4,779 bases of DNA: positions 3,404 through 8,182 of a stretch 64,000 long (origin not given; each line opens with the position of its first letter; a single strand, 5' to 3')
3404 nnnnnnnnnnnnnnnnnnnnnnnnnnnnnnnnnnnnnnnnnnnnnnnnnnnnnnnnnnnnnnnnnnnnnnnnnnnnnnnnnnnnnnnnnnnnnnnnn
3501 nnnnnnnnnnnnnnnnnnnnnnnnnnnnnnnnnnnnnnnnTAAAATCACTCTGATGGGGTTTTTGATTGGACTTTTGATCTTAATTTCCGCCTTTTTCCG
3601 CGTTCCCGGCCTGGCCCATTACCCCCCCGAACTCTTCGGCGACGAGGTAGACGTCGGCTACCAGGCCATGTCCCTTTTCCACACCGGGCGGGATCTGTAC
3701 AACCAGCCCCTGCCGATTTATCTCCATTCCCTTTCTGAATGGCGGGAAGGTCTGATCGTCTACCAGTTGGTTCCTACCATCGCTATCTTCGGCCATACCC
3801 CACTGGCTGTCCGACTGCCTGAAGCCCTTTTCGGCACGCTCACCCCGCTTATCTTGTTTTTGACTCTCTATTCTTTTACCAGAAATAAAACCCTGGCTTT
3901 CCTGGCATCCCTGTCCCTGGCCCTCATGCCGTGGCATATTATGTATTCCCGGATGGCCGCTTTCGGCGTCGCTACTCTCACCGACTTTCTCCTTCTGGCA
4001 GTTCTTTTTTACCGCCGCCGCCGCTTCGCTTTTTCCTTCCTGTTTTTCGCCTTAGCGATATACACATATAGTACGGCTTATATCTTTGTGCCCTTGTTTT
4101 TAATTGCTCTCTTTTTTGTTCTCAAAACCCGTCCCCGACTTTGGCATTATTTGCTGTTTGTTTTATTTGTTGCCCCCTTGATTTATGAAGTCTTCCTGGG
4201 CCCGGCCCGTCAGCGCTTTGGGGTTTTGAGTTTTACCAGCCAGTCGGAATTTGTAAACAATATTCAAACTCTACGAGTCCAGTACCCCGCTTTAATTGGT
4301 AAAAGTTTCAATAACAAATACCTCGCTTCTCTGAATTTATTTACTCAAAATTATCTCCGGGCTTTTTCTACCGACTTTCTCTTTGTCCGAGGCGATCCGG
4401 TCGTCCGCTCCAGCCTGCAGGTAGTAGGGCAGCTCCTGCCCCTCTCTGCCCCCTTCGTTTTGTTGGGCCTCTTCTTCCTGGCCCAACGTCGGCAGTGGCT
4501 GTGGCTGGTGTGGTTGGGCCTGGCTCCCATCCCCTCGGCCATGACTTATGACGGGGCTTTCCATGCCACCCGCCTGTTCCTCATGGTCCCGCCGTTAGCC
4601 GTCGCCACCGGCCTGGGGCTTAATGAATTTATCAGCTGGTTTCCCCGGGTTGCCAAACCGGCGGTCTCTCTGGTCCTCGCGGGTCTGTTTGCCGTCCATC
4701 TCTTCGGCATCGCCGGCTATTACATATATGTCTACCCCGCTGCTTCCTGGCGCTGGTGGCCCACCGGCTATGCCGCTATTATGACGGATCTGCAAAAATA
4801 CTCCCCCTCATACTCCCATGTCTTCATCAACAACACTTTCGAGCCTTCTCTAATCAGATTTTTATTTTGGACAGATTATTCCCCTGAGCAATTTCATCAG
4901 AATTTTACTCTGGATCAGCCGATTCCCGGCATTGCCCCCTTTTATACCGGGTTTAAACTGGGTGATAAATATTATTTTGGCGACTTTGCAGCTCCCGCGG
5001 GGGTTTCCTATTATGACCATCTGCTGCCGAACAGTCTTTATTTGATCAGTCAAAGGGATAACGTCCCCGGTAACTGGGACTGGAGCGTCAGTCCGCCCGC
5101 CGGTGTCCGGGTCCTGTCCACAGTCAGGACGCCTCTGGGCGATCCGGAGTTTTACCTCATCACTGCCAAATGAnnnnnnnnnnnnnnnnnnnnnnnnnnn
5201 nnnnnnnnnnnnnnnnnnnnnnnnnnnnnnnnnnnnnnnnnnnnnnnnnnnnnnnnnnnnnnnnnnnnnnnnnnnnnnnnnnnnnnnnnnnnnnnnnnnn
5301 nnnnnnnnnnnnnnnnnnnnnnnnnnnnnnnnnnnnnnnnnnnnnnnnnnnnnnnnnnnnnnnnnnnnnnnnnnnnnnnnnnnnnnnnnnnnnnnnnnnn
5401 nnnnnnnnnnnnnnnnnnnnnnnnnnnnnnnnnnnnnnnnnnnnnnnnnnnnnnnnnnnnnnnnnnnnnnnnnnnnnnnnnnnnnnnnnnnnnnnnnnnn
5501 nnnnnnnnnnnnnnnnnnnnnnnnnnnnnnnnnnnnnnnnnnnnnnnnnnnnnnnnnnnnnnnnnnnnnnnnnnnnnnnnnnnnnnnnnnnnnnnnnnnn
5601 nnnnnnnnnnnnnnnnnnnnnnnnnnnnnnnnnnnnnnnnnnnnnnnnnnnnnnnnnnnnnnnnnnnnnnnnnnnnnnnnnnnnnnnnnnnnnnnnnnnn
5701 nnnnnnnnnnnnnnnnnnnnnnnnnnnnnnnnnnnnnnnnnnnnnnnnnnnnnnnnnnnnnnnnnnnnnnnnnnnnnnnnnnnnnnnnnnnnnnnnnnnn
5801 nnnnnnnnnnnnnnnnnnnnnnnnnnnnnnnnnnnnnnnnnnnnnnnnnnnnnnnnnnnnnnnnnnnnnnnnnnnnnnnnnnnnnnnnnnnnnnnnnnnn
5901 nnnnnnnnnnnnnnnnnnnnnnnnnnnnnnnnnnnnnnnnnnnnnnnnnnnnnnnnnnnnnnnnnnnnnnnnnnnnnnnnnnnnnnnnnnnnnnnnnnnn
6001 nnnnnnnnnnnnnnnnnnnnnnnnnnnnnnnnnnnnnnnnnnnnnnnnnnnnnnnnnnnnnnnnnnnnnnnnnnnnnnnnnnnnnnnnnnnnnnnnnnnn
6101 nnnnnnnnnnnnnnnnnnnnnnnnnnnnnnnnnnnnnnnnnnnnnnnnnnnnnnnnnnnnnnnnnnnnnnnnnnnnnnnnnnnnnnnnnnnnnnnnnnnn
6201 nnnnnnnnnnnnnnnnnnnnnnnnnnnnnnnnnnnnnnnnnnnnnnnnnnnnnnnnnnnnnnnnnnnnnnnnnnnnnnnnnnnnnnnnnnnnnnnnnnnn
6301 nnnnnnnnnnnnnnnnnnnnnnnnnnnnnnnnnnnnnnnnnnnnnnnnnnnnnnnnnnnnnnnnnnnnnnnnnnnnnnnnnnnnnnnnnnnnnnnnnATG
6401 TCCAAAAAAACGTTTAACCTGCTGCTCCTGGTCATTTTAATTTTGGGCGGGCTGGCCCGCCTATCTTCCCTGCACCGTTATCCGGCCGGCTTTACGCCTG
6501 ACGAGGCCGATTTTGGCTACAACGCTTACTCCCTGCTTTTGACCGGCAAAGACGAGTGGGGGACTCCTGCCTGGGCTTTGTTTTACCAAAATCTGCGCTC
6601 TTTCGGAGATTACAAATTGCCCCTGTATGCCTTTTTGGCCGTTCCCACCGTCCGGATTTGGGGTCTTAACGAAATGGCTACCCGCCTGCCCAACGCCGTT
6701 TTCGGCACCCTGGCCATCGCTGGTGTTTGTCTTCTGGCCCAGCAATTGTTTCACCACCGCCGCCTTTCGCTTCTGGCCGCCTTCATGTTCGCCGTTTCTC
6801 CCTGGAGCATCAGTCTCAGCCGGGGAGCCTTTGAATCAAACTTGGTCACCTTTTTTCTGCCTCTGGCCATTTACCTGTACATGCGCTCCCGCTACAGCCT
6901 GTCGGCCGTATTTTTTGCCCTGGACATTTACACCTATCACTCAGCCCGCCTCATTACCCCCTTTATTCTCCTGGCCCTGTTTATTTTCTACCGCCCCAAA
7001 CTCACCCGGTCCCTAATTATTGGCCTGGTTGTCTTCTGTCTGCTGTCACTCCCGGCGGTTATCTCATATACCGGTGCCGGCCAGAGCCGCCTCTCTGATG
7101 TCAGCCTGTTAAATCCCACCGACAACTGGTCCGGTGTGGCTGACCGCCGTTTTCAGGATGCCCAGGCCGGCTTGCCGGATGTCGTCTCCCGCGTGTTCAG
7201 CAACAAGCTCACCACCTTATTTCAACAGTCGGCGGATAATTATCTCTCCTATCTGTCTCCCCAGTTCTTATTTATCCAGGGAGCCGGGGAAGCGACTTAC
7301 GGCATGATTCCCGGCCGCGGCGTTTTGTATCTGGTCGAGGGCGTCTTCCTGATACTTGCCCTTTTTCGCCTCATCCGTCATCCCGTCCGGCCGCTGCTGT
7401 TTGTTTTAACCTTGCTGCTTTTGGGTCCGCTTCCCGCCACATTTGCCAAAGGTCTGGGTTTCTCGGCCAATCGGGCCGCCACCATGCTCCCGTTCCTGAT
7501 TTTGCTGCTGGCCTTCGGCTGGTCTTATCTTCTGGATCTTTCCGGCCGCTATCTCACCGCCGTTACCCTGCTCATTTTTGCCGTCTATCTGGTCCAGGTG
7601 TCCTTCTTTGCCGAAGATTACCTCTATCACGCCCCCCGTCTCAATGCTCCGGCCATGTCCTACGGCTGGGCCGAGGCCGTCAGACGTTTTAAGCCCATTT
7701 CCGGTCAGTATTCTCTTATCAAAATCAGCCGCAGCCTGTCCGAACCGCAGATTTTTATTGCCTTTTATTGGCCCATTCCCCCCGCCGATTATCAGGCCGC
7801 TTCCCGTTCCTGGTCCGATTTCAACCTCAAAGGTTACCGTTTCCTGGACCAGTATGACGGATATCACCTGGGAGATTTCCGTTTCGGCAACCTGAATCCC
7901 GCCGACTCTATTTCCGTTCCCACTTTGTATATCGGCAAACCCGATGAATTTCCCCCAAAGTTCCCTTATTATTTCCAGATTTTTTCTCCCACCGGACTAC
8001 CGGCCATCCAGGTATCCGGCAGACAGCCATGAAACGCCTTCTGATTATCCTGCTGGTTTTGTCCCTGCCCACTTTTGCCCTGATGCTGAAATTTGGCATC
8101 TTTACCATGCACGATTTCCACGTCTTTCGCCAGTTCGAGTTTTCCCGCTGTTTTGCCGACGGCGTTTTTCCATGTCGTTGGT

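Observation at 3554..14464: Tandem array of five diverged PMT/ArnT-like GT-C paralogs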

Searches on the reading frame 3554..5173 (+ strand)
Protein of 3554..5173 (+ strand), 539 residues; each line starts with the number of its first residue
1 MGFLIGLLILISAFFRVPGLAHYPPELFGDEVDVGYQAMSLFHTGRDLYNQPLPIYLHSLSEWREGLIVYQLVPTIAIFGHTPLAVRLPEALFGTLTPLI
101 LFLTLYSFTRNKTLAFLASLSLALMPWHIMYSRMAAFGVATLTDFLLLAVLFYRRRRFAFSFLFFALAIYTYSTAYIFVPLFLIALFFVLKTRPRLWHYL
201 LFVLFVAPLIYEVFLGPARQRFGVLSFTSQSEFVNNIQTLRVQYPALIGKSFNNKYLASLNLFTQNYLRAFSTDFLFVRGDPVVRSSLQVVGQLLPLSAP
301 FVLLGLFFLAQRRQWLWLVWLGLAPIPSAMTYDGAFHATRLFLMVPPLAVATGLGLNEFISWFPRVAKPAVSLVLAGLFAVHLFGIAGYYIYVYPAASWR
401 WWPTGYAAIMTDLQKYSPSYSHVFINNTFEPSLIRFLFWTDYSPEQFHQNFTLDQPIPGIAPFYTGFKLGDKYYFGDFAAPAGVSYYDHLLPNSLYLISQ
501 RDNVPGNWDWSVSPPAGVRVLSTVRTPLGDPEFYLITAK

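Call 4: search_protein_families(library=pfam, proteins=[window:3554-5173:+], max_evalue=0.01)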
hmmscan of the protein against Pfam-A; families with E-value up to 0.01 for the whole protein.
window:3554-5173:+ (539 aa): 1 family
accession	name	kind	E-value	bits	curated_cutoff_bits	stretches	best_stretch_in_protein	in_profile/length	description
PF13231.12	PMT_2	-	2.5e-05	25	26.1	1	76-209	14-157/160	Dolichyl-phosphate-mannose-protein mannosyltransferase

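Call 5: search_protein_families(library=ncbifam, proteins=[window:3554-5173:+], max_evalue=0.01)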
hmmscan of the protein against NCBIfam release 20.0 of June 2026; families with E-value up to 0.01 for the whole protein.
window:3554-5173:+ (539 aa): 0 families

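Call 8: search_solved_structures(query=A1, max_evalue=1, show_alignments=2)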
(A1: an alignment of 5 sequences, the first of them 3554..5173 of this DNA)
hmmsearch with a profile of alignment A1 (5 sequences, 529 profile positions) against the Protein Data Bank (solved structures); distinct sequences matched with E-value up to 1: 1.
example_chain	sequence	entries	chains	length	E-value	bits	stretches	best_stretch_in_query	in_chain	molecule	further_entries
2k6v_A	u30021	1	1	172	0.24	13.5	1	269-304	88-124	Putative cytochrome c oxidase assembly protein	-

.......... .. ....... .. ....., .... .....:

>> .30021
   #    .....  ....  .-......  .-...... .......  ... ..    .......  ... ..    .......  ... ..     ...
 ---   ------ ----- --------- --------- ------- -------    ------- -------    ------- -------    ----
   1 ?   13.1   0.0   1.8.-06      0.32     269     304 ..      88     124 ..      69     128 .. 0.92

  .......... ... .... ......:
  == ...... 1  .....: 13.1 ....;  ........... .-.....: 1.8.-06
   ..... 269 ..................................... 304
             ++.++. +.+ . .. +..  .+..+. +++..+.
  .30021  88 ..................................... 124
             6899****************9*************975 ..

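Call 34: find_related_loci(query=A1, collection=genome_contigs, flank=10000)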
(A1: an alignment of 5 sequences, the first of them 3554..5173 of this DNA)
Query A1 (539 aa) in genome_contigs; peptide patterns used: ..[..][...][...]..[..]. (x = any residue, [..] = any of these).
598 stretches matched a pattern (row limit reached: there are more); 552 encode a relative of the query (tblastn E <= 1e-3); the best 80 are kept; 79 distinct loci.
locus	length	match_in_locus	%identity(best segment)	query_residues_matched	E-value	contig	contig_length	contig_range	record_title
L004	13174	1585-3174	53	1-539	7e-167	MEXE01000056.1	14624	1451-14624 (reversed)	MAG: Candidatus Amesbacteria bacterium RBG_19FT_COMBO_48_16 rbg_19ft_combo_scaffold_997, whole genome shotgun sequence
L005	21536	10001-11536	52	16-539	7e-164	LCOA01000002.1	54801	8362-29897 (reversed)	MAG: Candidatus Amesbacteria bacterium GW2011_GWA1_47_20 UX92_C0002, whole genome shotgun sequence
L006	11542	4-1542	49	5-539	4e-163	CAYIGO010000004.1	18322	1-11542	MAG TPA_asm: uncultured Gammaproteobacteria bacterium isolate ERP119705_co22_108 genome assembly, contig: NODE_2435_leng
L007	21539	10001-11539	50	5-539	9e-163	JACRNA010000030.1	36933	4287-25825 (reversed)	MAG: Candidatus Amesbacteria bacterium isolate NC_groundwater_1921_Pr3_S-0.2um_39_4 scaffold_447691, whole genome shotgu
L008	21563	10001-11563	52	5-539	2e-160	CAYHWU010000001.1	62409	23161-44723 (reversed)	MAG TPA_asm: uncultured Gammaproteobacteria bacterium isolate ERP119705_co16_325 genome assembly, contig: NODE_246_lengt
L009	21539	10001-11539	49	5-539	4e-154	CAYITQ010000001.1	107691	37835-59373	MAG TPA_asm: uncultured Gammaproteobacteria bacterium isolate ERP119705_co3_801 genome assembly, contig: NODE_100_length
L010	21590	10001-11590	53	2-539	2e-179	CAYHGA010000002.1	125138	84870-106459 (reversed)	MAG TPA_asm: uncultured Gammaproteobacteria bacterium isolate ERP119705_co10_249 genome assembly, contig: NODE_51_length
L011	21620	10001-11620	40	4-538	6e-104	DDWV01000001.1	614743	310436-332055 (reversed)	MAG TPA_asm: Candidatus Collierbacteria bacterium UBA2277 UBA2277_contig_697, whole genome shotgun sequence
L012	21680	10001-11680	36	1-539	2e-103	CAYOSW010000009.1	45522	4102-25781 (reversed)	MAG TPA_asm: uncultured Gammaproteobacteria bacterium isolate binchicken_co105_397 genome assembly, contig: NODE_923_len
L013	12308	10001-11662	36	5-538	7e-102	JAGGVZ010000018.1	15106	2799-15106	MAG: bacterium isolate AUK113 PB_MBMC_067_c_000000000019, whole genome shotgun sequence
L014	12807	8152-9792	40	4-538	7e-101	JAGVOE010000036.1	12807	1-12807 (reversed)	MAG: Candidatus Woesebacteria bacterium isolate DeMMO3_54 c_000000069157, whole genome shotgun sequence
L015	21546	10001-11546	46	24-539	3e-99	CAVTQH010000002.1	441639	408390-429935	MAG: Candidatus Amesbacteria bacterium isolate MFD00709.bin.1.50 genome assembly, contig: contig_32519, whole genome sho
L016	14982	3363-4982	40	7-538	5e-98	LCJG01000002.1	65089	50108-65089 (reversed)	MAG: Candidatus Collierbacteria bacterium GW2011_GWB1_44_6 UW68_C0002, whole genome shotgun sequence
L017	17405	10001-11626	36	7-538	2e-97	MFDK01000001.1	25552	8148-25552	MAG: Candidatus Daviesbacteria bacterium RIFCSPLOWO2_01_FULL_37_10 rifcsplowo2_01_scaffold_10262, whole genome shotgun s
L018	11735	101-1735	35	16-539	5e-94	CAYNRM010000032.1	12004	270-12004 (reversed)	MAG TPA_asm: uncultured Gammaproteobacteria bacterium isolate SRP128246_co1_67 genome assembly, contig: NODE_12853_lengt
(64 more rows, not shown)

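Call 71: search_protein_representatives(alignment_id=A1)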
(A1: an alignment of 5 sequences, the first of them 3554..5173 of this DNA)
Query: 5 sequences, 529 profile positions. Proteins with E-value up to 0.001 (for the whole library): 24799; up to 1e-10: 13153; up to 1e-30: 5840. The best 150 are listed.
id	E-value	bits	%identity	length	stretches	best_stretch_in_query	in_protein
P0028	4.9e-173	593.4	-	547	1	1-528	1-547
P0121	2.7e-157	541.4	-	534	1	4-527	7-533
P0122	5.4e-153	527.2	-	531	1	1-526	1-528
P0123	9.9e-149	513.1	-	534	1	1-527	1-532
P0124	3.4e-148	511.4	-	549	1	1-528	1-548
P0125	1.5e-147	509.3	-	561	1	4-527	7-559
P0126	2.8e-147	508.4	-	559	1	3-527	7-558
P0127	1.7e-146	505.8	-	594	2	116-527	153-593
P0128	2.2e-146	505.4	-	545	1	3-527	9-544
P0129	1.0e-145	503.2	-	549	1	1-524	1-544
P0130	2.9e-144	498.4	-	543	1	1-527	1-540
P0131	1.5e-143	496.0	-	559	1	7-529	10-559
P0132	2.8e-140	485.2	-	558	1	7-529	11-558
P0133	3.8e-140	484.8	-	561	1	1-527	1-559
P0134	7.5e-140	483.8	-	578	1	7-527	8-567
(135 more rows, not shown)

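Call 72: list_cluster_members(proteins=[P0001, window:3554-5170:+, window:6398-8029:+])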
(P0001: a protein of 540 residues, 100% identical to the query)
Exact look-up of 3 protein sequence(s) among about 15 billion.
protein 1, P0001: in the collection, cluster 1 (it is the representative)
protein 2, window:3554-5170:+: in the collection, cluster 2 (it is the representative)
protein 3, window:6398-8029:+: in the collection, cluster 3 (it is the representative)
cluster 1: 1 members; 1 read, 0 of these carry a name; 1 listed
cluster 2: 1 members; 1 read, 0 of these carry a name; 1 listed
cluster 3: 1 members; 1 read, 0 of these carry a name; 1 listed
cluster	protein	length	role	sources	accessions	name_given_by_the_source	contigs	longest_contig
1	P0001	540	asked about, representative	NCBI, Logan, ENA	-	-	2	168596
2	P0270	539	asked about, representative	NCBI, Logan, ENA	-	-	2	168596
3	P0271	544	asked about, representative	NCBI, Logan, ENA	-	-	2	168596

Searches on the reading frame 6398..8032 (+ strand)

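Call 4: search_protein_families(library=pfam, proteins=[window:6398-8032:+], max_evalue=0.01)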
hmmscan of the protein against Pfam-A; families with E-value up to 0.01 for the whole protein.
window:6398-8032:+ (544 aa): 3 families
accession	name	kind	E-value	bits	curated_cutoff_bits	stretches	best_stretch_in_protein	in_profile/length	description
PF13231.12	PMT_2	-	2.2e-05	25.2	26.1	1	75-218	4-154/160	Dolichyl-phosphate-mannose-protein mannosyltransferase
PF09852.15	DUF2079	-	0.00056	19.6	28.2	1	65-256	38-231/459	Predicted membrane protein (DUF2079)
PF02366.24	PMT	-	0.00096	19.2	22.7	1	84-165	74-155/245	Dolichyl-phosphate-mannose-protein mannosyltransferase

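Call 5: search_protein_families(library=ncbifam, proteins=[window:6398-8032:+], max_evalue=0.01)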
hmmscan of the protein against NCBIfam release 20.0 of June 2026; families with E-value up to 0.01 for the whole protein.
window:6398-8032:+ (544 aa): 0 families
